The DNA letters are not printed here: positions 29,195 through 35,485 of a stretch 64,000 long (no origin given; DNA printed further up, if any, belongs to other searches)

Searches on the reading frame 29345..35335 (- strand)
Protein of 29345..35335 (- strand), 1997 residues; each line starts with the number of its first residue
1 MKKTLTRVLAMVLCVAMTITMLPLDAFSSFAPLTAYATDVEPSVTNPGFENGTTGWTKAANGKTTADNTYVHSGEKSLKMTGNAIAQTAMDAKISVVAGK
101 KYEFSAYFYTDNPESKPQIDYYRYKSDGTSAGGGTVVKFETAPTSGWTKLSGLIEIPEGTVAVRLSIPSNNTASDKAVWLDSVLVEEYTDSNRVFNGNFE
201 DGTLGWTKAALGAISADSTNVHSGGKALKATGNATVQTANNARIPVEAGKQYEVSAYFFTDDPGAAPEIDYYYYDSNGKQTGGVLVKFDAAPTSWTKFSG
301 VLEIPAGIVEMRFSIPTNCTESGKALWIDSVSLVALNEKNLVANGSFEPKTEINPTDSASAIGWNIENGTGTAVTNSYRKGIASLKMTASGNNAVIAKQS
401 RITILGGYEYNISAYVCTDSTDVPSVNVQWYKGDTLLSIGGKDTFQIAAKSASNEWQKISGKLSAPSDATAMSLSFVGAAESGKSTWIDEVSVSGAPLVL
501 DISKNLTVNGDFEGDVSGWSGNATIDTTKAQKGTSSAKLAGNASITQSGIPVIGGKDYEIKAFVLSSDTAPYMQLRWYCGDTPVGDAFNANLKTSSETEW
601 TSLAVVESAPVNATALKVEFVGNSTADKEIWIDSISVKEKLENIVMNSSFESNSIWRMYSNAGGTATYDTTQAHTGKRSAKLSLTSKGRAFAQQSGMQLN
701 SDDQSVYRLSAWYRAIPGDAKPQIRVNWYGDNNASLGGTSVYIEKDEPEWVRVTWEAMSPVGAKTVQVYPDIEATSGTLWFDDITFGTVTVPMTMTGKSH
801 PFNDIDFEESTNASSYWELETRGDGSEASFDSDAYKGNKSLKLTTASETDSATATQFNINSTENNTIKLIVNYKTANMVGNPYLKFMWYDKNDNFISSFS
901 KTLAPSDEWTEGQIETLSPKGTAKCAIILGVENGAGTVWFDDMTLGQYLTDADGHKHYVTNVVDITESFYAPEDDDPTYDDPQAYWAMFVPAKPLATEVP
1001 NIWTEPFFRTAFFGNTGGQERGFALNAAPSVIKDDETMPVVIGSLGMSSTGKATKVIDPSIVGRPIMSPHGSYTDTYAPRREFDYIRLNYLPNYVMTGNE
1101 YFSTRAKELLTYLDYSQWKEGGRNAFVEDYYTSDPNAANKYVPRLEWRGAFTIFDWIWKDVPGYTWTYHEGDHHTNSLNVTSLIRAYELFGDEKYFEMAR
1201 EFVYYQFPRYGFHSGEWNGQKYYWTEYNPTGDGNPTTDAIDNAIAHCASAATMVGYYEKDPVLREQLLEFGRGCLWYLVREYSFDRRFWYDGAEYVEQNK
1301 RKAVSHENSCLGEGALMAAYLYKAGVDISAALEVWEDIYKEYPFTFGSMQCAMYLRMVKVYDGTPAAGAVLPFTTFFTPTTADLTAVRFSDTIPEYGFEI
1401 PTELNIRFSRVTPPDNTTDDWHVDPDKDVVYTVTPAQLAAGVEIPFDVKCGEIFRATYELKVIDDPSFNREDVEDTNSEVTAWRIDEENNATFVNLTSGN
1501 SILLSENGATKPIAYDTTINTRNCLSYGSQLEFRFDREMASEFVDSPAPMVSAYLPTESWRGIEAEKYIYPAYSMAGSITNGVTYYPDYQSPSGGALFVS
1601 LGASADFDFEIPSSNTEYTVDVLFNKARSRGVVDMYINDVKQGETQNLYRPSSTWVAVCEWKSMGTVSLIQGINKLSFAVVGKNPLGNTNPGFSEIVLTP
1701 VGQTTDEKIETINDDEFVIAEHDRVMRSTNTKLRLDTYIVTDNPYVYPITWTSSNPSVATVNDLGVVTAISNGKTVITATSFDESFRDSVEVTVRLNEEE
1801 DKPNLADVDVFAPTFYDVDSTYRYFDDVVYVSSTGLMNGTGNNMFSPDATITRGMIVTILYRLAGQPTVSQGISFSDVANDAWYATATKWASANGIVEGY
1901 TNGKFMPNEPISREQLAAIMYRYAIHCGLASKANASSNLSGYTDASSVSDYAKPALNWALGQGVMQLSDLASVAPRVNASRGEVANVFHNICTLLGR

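Call 7: search_protein_families(library=pfam, proteins=[window:29345-35335:-], max_evalue=1)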
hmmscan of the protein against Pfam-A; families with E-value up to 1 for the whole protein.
window:29345-35335:- (1997 aa): 7 families
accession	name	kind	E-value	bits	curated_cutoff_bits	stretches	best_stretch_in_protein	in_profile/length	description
PF02018.23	CBM_4_9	-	1.1e-43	149.3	25.9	6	192-315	2-129/136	Carbohydrate binding domain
PF00395.25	SLH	-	1.3e-24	86.3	20.8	3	1874-1917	1-44/44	S-layer homology domain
PF02368.24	Big_2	-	2.1e-07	31.2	22.8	1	1749-1786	36-73/79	Bacterial Ig-like domain (group 2)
PF22359.2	Big-like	-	0.0024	18.5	27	1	1750-1792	4-46/48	Bacterial Ig-like domain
PF07691.17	PA14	-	0.043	14.1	24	0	61-129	77-141/147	PA14 domain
PF20595.4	pAdhesive_6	-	0.08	12.9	27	1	633-684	71-119/165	Putative adhesive domain (group 6)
PF13555.12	AAA_29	-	0.18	12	27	1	456-491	9-42/61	P-loop containing region of AAA domain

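Call 8: search_protein_families(library=ncbifam, proteins=[window:29345-35335:-], max_evalue=1)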
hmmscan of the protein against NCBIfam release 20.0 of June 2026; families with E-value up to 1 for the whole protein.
window:29345-35335:- (1997 aa): 3 families
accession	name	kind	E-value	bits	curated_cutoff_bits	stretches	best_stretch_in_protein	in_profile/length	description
NF033675.1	NTTRR-F1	subfamily_domain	7.6e-28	97.6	70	5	43-185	5-152/155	NTTRR-F1 domain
NF052434.1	Mep72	equivalog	1.3e-24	86.7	645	5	38-167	428-559/573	biofilm-associated metzincin protease Mep72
NF033190.2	inl_like_NEAT_1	exception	7.1e-09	34.5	1275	1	1823-1922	650-750/754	NEAT domain-containing leucine-rich repeat protein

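Call 65: find_encoding_contigs(protein=window:29345-35335:-, flank=2000, max_places=3)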
Protein window:29345-35335:- (1997 aa): no gene with exactly this product is on record in the collection.
